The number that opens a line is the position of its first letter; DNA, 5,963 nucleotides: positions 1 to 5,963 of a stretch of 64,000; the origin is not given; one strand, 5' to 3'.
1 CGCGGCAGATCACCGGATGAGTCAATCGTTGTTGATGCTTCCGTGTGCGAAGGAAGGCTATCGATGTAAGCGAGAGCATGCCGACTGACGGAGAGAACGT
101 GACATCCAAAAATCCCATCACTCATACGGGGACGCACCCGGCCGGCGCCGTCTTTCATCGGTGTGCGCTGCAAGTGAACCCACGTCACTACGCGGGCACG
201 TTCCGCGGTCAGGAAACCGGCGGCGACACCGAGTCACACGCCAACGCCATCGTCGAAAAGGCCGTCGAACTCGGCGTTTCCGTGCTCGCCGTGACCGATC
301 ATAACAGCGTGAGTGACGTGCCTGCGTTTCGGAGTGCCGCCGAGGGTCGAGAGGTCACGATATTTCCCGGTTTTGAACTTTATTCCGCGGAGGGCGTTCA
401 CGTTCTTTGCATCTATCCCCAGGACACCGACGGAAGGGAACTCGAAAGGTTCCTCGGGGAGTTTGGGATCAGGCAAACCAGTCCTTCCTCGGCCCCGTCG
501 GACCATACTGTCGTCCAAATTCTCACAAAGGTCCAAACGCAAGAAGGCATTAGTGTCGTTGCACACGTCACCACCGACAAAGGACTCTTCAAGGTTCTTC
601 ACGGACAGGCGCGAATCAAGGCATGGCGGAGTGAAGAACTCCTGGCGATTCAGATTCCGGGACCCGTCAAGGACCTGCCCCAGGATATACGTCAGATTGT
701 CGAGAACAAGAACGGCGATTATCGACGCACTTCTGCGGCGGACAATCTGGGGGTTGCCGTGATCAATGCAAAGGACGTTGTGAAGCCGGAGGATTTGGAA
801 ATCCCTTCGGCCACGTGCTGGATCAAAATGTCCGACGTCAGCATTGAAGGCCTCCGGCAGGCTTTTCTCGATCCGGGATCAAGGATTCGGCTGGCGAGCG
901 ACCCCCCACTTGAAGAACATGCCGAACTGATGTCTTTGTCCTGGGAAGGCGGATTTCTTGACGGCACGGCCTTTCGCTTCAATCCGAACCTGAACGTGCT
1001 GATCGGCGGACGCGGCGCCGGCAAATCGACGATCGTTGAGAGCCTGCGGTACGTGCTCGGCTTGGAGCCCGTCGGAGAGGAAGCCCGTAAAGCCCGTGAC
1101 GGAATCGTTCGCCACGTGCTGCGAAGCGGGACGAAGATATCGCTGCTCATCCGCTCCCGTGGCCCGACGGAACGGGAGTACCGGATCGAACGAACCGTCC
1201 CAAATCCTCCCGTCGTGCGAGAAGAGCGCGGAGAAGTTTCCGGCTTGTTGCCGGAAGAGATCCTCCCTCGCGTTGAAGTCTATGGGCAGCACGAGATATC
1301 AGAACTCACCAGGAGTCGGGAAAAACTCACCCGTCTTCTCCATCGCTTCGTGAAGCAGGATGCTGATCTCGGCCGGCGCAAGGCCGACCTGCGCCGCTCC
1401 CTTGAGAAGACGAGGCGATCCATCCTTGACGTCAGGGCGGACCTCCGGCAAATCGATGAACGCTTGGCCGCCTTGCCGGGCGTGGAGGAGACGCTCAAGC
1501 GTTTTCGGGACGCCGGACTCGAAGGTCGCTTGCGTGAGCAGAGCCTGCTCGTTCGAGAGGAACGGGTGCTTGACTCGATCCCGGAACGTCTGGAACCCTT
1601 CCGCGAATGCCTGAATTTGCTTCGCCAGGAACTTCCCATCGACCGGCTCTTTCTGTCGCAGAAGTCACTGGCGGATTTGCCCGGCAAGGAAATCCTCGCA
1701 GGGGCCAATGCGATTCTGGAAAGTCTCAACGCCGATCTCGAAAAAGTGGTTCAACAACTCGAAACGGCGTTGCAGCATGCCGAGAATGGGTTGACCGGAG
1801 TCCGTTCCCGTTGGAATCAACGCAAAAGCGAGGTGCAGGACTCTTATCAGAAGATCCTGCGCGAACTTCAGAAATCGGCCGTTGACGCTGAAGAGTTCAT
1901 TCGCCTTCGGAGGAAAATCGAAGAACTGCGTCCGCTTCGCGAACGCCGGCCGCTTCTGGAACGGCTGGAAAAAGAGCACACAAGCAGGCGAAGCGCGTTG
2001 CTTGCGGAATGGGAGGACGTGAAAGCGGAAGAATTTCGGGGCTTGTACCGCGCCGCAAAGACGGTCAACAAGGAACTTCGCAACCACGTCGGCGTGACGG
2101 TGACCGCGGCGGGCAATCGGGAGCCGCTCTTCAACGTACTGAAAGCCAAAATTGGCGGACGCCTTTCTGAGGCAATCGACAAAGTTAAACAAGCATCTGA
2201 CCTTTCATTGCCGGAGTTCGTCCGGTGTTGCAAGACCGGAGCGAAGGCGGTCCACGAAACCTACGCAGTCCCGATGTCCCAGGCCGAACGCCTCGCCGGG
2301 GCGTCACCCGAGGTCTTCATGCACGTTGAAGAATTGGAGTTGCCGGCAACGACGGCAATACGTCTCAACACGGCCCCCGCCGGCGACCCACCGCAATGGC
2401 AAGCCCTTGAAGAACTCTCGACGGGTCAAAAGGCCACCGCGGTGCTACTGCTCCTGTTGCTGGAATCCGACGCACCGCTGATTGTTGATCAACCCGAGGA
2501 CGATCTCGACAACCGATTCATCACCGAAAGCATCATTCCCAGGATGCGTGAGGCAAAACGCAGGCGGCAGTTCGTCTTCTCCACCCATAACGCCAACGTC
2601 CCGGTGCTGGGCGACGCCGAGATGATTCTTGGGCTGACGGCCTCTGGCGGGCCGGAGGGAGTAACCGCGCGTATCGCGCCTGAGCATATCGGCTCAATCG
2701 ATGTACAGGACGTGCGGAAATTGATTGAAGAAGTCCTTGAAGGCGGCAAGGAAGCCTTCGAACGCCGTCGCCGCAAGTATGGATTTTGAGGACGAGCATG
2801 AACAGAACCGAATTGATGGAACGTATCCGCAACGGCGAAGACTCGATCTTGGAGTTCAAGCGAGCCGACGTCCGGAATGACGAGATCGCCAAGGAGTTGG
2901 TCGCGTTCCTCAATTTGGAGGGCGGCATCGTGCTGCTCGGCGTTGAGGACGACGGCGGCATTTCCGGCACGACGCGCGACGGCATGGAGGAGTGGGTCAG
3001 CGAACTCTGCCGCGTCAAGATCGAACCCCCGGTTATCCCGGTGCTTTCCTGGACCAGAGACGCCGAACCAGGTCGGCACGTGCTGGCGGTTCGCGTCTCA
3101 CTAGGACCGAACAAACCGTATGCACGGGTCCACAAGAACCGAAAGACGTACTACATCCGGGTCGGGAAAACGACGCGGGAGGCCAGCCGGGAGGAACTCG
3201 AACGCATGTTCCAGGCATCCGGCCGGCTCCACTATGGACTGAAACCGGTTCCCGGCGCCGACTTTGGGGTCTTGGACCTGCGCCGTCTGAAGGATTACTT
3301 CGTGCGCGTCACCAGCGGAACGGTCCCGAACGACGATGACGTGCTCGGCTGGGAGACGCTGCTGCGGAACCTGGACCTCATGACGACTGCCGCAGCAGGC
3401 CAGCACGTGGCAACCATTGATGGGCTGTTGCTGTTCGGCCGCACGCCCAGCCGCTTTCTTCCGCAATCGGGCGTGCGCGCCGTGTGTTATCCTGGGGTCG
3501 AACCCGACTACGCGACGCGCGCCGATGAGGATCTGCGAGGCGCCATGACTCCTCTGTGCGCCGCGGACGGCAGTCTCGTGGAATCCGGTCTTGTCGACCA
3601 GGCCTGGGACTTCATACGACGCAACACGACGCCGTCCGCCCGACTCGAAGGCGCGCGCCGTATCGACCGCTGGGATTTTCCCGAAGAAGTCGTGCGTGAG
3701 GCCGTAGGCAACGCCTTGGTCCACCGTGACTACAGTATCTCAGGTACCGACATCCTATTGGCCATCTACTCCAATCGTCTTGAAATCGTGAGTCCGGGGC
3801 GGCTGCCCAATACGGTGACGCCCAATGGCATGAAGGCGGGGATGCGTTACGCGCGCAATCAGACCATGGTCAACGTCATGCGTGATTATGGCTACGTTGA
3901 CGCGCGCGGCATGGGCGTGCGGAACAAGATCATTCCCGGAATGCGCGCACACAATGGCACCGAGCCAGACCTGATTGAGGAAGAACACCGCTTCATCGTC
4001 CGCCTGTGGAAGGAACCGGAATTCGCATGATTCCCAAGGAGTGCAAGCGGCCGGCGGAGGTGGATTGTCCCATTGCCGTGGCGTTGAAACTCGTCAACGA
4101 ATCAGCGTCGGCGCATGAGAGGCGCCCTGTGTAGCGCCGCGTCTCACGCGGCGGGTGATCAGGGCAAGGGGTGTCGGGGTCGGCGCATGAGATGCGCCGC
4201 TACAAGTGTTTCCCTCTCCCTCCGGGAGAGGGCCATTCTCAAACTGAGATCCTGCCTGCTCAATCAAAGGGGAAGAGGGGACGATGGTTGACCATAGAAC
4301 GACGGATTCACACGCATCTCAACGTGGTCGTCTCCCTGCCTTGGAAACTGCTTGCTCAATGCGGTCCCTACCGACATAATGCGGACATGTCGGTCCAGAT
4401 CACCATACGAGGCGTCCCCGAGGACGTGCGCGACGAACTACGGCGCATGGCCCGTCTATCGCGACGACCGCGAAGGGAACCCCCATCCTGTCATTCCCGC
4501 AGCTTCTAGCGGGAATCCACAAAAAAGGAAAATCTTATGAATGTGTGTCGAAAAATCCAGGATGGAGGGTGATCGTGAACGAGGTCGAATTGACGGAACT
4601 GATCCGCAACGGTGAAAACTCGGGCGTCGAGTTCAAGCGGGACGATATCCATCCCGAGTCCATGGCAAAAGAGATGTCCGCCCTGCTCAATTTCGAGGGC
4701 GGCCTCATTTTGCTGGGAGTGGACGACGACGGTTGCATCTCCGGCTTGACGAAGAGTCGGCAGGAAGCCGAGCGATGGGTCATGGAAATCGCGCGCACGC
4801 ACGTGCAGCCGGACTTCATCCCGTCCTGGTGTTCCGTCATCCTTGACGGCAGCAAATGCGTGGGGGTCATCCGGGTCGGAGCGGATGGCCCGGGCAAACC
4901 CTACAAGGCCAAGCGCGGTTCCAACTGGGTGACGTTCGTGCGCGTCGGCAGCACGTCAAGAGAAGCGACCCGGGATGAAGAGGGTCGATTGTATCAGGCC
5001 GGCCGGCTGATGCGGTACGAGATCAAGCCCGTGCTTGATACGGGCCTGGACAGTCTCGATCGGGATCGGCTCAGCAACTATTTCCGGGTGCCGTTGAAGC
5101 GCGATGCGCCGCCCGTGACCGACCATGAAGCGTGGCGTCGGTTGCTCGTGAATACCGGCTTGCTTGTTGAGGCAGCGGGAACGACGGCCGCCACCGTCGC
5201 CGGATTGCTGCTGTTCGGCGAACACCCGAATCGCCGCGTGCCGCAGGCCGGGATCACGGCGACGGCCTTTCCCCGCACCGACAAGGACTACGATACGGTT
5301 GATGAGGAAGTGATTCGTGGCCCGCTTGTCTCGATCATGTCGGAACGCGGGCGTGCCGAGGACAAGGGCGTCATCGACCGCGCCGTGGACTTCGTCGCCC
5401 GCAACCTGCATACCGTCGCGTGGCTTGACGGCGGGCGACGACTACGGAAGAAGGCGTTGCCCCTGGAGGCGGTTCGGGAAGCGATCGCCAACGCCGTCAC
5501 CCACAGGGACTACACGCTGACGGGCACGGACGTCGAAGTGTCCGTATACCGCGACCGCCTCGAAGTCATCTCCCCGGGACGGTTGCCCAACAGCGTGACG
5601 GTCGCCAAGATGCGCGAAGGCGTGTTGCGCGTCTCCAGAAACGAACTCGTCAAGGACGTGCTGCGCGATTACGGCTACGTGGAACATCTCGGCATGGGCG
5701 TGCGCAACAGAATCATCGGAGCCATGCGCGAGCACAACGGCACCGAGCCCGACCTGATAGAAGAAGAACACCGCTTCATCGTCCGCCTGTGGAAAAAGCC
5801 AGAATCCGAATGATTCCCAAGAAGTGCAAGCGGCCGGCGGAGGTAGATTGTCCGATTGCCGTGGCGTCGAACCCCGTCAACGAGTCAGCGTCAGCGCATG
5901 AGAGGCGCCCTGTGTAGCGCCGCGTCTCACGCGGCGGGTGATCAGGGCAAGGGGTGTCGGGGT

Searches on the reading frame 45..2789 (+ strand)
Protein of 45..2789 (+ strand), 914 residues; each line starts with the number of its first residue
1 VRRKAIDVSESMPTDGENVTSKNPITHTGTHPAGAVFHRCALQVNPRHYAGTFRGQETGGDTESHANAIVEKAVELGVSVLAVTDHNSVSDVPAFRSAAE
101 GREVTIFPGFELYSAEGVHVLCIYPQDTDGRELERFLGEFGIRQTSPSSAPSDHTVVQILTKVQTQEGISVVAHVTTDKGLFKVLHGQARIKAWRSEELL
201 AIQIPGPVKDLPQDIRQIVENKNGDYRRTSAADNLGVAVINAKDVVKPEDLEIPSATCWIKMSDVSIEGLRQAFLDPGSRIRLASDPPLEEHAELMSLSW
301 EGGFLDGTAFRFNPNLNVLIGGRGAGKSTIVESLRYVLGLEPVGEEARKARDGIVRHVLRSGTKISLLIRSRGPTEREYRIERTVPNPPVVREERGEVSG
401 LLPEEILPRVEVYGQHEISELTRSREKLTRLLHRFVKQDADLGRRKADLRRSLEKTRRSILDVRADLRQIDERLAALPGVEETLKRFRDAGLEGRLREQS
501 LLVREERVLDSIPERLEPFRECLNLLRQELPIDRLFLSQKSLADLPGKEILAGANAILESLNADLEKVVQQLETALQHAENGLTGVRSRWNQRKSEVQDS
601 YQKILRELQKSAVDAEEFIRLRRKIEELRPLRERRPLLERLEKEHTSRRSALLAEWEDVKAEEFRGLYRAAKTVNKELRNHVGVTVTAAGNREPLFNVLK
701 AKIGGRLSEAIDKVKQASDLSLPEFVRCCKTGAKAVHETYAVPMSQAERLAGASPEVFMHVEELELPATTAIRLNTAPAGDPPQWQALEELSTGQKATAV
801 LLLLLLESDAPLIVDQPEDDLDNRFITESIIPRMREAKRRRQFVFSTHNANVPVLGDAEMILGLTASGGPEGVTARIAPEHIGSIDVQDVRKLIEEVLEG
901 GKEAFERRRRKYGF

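Call 32: search_protein_families(library=pfam, proteins=[window:45-2789:+], max_evalue=0.001)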
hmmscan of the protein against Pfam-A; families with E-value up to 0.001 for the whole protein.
window:45-2789:+ (914 aa): 4 families
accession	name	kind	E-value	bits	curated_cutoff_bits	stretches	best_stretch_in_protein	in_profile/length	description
PF13304.12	AAA_21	-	1.3e-11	45.5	27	1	785-851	232-301/304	AAA domain, putative AbiEii toxin, Type IV TA system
PF13476.12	AAA_23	-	1.2e-08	36.3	27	1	306-567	12-195/201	AAA domain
PF02463.25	SMC_N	-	3.6e-08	33.5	40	1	309-342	19-52/220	RecF/RecN/SMC N terminal domain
PF02811.25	PHP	-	8e-07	30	26.4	1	61-116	12-67/164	PHP domain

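Call 35: search_protein_families(library=padloc, proteins=[window:45-2789:+], max_evalue=0.00001)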
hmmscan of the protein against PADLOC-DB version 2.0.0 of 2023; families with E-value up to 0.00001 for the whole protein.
window:45-2789:+ (914 aa): 13 families
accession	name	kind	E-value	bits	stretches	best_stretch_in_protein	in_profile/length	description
PDLC02208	Ppl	-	1.2e-48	163.9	2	100-337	76-307/894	-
PDLC04135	mad3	-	5e-15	53.9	1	306-852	14-326/374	mads_3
PDLC03859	LmuB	-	4.4e-12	44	1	425-851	249-587/611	-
PDLC02980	AriA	-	1.2e-09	36.6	1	785-851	232-301/304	-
PDLC03863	LmuB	-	1.8e-09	34.8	1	309-349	19-55/610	-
PDLC04680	PDC-M49A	-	2e-07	28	0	76-126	33-81/674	-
PDLC03860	LmuB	-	4.9e-07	26.7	1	308-352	20-64/565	-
PDLC03867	LmuB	-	5e-07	26.6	0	308-342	19-53/605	-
PDLC04678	PDC-M49A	-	5e-07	26.4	0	792-855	550-615/681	-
PDLC00099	GajA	-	2.3e-06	24.9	0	310-339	25-54/626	AAA ATPase domain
PDLC00080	GajA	-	5.3e-06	23.5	0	309-339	25-55/622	AAA ATPase domain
PDLC00278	PtuA1|PtuA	-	8.4e-06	23.3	0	309-339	18-48/436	AAA ATPase domain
PDLC00271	PtuA1|PtuA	-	9.8e-06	23.4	0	308-338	17-47/421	AAA ATPase domain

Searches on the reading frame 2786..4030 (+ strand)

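Call 32: search_protein_families(library=pfam, proteins=[window:2786-4030:+], max_evalue=0.001)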
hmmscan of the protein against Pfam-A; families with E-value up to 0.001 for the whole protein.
window:2786-4030:+ (414 aa): 2 families
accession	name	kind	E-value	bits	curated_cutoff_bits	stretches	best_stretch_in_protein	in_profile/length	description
PF13749.12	HATPase_c_4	-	3.4e-19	69.1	26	1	320-407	1-89/89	Putative ATP-dependent DNA helicase recG C-terminal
PF04326.19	SLFN_AlbA_2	-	9.8e-19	68.5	25.3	1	18-133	1-117/118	Schlafen, AlbA_2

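Call 35: search_protein_families(library=padloc, proteins=[window:2786-4030:+], max_evalue=0.00001)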
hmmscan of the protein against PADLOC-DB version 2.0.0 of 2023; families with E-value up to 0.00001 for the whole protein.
window:2786-4030:+ (414 aa): 3 families
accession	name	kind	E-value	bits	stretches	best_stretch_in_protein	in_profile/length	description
PDLC02394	pAgo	-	4.1e-11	39.4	1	28-342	51-358/1121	-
PDLC02402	Aga_SIR2-PNTD1-PNTD2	-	5.2e-10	36.1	1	166-348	330-491/876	Class I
PDLC02418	Aga_SIR2-Kinase-PNTD1-PNTD2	-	1.8e-08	31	1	166-346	190-367/756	Class I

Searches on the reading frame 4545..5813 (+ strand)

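Call 32: search_protein_families(library=pfam, proteins=[window:4545-5813:+], max_evalue=0.001)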
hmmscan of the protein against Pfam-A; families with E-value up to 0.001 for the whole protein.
window:4545-5813:+ (422 aa): 2 families
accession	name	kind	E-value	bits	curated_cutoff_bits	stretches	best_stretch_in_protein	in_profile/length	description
PF13749.12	HATPase_c_4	-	5.4e-20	71.6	26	1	327-415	1-89/89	Putative ATP-dependent DNA helicase recG C-terminal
PF04326.19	SLFN_AlbA_2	-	5.9e-13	49.8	25.3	1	24-141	1-117/118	Schlafen, AlbA_2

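Call 35: search_protein_families(library=padloc, proteins=[window:4545-5813:+], max_evalue=0.00001)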
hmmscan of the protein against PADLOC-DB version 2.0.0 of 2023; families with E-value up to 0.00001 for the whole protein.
window:4545-5813:+ (422 aa): 3 families
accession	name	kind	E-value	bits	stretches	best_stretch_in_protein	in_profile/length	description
PDLC02394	pAgo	-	2.2e-15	53.5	1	38-349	55-358/1121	-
PDLC02402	Aga_SIR2-PNTD1-PNTD2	-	3.1e-14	50.1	1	156-420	309-566/876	Class I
PDLC02418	Aga_SIR2-Kinase-PNTD1-PNTD2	-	9.3e-12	41.9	1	147-420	159-444/756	Class I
